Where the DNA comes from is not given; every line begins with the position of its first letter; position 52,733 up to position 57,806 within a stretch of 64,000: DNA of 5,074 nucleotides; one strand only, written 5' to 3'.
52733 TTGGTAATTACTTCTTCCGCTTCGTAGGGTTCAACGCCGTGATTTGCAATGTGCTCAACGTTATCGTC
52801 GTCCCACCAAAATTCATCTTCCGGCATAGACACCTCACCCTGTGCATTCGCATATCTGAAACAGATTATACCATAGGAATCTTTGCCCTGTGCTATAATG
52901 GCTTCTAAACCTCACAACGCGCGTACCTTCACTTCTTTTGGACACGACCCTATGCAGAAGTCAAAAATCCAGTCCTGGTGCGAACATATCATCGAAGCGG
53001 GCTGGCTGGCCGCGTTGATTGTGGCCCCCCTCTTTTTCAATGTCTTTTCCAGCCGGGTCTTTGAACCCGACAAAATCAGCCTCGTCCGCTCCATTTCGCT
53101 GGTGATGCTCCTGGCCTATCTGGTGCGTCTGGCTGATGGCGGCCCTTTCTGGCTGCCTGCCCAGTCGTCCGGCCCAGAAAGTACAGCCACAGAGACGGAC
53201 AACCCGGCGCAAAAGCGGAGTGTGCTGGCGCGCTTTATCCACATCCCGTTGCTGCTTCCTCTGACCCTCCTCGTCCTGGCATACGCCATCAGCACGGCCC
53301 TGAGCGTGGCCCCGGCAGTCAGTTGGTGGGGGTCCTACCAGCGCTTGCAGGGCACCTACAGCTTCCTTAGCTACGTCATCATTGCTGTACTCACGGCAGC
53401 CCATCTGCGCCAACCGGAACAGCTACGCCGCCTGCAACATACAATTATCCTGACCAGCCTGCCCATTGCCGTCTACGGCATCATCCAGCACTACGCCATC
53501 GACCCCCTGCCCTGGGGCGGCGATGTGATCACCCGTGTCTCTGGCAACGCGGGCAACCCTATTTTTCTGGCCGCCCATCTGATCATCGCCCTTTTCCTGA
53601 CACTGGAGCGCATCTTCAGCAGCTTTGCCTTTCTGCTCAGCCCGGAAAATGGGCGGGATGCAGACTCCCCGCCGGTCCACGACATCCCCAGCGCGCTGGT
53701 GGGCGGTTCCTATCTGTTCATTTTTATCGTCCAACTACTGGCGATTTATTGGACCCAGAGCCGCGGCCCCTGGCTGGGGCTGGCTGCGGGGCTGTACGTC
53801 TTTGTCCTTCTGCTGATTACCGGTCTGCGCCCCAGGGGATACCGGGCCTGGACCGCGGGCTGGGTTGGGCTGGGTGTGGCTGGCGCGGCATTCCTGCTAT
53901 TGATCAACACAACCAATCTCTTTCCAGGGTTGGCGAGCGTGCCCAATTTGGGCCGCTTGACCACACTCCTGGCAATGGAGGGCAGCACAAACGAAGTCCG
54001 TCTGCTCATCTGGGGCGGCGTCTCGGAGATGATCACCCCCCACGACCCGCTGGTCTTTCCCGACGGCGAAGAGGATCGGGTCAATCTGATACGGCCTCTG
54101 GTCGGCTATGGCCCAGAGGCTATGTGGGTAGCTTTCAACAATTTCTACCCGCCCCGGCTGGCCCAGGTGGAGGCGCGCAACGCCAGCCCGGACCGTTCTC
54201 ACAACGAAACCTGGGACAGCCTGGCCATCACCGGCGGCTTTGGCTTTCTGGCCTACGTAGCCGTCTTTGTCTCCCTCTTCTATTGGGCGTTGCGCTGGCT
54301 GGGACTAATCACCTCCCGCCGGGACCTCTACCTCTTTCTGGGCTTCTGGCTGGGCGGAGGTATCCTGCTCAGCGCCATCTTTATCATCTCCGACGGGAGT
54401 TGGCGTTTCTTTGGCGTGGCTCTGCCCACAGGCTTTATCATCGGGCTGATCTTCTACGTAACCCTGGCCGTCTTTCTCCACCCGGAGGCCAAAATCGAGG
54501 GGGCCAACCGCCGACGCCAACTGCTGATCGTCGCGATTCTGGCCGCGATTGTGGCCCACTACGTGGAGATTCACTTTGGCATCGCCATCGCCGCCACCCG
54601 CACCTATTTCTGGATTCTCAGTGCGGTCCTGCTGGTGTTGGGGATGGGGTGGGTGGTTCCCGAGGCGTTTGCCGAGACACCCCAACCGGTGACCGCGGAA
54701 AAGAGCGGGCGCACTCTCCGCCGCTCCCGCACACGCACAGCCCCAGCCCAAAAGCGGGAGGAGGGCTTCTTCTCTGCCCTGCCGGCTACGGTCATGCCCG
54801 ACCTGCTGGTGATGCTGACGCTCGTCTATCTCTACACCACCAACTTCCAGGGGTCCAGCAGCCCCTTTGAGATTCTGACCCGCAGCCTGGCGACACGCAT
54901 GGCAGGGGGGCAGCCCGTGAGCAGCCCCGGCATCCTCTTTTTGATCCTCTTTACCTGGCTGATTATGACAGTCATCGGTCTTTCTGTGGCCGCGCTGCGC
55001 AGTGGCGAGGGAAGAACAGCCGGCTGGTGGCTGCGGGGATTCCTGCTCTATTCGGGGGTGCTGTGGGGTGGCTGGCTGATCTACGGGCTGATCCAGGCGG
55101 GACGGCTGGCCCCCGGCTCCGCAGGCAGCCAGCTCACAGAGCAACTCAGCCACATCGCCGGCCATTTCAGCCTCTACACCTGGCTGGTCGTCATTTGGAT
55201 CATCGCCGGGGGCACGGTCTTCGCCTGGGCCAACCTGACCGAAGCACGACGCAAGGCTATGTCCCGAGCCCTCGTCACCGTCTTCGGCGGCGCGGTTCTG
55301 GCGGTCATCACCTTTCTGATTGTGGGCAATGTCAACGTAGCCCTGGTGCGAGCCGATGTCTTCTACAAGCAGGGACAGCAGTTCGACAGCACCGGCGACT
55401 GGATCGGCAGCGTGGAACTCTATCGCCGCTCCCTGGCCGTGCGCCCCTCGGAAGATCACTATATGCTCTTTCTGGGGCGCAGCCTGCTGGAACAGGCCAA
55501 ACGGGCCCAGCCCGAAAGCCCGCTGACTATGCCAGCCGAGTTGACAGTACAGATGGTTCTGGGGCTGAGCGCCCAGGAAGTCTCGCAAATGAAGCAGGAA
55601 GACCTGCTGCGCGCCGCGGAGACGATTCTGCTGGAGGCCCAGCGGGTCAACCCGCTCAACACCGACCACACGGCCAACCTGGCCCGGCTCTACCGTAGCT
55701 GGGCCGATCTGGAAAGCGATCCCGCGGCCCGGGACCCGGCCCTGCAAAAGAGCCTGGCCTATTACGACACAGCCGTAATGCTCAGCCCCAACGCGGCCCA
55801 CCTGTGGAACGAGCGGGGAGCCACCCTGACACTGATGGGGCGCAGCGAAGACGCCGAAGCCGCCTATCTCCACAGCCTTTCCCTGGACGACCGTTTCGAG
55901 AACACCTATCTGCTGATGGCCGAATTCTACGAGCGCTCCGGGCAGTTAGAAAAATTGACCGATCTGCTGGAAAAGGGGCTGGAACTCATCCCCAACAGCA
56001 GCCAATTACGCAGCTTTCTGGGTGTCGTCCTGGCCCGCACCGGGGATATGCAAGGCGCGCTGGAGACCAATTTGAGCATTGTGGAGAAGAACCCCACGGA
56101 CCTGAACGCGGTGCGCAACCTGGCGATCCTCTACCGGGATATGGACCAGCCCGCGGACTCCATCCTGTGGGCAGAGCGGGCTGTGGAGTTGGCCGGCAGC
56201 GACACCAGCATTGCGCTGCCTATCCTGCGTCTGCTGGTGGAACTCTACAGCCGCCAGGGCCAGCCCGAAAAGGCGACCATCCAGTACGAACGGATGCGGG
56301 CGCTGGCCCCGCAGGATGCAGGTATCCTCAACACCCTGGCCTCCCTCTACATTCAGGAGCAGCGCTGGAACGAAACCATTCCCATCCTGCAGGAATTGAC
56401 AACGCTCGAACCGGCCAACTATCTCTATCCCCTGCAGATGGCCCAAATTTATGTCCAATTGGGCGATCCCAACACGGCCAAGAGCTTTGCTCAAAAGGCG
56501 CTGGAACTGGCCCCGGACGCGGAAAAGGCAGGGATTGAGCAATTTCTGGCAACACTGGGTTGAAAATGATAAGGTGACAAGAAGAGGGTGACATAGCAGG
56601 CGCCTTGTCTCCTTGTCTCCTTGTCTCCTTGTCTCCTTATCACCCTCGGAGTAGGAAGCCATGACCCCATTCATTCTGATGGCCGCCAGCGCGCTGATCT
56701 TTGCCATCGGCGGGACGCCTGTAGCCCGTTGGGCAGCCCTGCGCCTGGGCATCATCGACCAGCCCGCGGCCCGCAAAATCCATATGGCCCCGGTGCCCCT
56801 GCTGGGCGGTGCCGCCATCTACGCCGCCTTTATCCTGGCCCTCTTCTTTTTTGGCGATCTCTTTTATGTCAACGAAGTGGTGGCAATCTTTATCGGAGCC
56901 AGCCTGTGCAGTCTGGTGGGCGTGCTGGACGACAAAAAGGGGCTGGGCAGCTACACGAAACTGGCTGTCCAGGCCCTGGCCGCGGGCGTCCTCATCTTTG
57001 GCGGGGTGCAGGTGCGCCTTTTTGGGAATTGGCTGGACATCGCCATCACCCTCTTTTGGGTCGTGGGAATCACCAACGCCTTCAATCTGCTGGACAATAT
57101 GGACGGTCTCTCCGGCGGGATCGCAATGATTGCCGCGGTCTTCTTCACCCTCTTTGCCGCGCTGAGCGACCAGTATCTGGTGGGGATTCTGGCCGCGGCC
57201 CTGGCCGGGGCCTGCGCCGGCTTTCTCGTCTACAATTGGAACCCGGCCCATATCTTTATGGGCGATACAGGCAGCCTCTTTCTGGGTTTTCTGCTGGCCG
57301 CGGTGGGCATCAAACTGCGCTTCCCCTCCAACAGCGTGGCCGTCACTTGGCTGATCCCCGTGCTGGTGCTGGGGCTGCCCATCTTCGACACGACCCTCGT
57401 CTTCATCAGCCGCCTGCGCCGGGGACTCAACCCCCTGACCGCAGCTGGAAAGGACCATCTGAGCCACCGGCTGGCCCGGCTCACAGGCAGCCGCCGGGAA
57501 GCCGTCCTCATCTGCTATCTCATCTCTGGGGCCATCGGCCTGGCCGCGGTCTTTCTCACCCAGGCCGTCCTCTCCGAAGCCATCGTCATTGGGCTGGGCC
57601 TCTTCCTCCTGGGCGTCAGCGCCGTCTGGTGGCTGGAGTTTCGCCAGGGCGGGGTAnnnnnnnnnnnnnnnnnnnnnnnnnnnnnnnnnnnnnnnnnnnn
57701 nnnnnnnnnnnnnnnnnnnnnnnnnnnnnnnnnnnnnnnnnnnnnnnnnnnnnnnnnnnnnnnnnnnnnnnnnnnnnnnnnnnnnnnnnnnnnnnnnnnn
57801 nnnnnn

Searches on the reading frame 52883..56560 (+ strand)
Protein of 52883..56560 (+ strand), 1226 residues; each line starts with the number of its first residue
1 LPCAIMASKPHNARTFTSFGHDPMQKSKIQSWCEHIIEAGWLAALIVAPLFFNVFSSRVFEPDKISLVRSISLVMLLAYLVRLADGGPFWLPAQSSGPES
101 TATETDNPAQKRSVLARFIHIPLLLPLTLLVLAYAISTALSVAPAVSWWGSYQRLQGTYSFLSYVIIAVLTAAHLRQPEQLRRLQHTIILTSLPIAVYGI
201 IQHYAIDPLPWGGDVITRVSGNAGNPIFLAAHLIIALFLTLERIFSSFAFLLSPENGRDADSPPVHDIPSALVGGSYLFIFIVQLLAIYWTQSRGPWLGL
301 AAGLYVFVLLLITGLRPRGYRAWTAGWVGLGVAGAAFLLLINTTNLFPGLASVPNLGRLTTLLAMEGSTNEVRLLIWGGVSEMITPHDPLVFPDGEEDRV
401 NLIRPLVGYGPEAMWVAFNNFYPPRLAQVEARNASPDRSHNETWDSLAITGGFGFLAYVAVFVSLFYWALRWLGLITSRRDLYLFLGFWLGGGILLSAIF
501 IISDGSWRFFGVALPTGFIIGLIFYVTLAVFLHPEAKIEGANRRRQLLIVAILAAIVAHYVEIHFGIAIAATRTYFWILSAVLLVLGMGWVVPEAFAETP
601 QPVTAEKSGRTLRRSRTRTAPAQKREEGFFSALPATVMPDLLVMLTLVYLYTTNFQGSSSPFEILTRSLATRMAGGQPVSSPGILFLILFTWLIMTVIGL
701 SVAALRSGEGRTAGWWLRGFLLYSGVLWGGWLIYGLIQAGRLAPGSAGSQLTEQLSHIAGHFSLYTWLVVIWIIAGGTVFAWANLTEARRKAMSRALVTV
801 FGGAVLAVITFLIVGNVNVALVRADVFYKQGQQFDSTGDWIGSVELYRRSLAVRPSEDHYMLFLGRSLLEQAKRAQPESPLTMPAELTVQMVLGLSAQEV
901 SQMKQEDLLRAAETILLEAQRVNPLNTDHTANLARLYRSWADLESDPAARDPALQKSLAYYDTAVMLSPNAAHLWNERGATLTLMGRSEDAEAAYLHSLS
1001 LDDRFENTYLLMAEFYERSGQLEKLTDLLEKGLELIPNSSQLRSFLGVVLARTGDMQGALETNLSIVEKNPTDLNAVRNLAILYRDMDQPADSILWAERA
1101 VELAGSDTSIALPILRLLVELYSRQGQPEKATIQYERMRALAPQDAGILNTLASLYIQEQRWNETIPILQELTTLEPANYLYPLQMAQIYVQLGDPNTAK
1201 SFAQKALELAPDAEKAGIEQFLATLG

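Call 69: search_protein_families(library=pfam, proteins=[window:52883-56560:+], max_evalue=0.0001)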
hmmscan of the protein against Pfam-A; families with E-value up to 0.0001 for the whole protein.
window:52883-56560:+ (1226 aa): 14 families
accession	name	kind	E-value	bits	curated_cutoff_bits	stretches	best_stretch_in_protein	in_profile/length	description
PF07719.23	TPR_2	-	3.3e-18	64.7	27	0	1186-1212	7-33/34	Tetratricopeptide repeat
PF13428.12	TPR_14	-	3e-17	61.8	23.5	0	1114-1154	3-43/44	Tetratricopeptide repeat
PF13424.12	TPR_12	-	5e-15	55.9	30.1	0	1077-1142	6-75/77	Tetratricopeptide repeat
PF13181.12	TPR_8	-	3.7e-14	52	25.7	0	1185-1212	6-33/34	Tetratricopeptide repeat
PF00515.34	TPR_1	-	3.9e-14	52.2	27.8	0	1185-1212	6-33/34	Tetratricopeptide repeat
PF13431.12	TPR_17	-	8.9e-13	47.9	24.4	0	960-993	1-34/34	Tetratricopeptide repeat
PF13371.12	TPR_9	-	3.4e-11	43.4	35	0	1154-1216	3-65/73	Tetratricopeptide repeat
PF14559.12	TPR_19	-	6.8e-11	42.8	25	0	1157-1213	2-59/68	Tetratricopeptide repeat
PF13176.12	TPR_7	-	1.4e-09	37.7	27.9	0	1009-1035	2-30/36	Tetratricopeptide repeat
PF13432.12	TPR_16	-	1.1e-08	35.8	32.7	0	1025-1073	20-64/65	Tetratricopeptide repeat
PF04932.20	Wzy_C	-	1.9e-06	28.2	31.7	1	280-385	2-96/149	O-Antigen ligase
PF23914.1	TPR_CcmH_CycH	-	6.5e-06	26.5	42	0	1086-1179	62-154/158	Cytochrome c-type biogenesis protein H TPR domain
PF12895.13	ANAPC3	-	1.5e-05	25.7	27.2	0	1091-1171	6-81/82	Anaphase-promoting complex, cyclosome, subunit 3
PF13429.12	TPR_15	-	3.4e-05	23.9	26.2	0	1114-1206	148-240/280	Tetratricopeptide repeat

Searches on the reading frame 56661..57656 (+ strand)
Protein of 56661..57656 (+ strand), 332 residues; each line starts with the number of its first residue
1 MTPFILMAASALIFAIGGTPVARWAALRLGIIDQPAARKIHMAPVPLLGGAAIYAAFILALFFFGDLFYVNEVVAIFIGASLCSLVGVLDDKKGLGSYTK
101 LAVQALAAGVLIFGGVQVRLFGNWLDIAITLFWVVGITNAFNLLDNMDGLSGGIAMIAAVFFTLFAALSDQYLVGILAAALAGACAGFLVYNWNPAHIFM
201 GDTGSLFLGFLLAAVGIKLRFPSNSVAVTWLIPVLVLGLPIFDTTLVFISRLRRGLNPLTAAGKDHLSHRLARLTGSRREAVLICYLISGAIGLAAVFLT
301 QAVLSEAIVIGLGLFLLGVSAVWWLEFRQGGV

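Call 69: search_protein_families(library=pfam, proteins=[window:56661-57656:+], max_evalue=0.0001)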
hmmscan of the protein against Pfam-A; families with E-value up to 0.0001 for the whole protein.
window:56661-57656:+ (332 aa): 1 family
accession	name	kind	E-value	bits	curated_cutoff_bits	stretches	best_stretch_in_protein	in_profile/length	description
PF00953.26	Glycos_transf_4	-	5.6e-37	127.6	27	1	74-218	2-158/160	Glycosyl transferase family 4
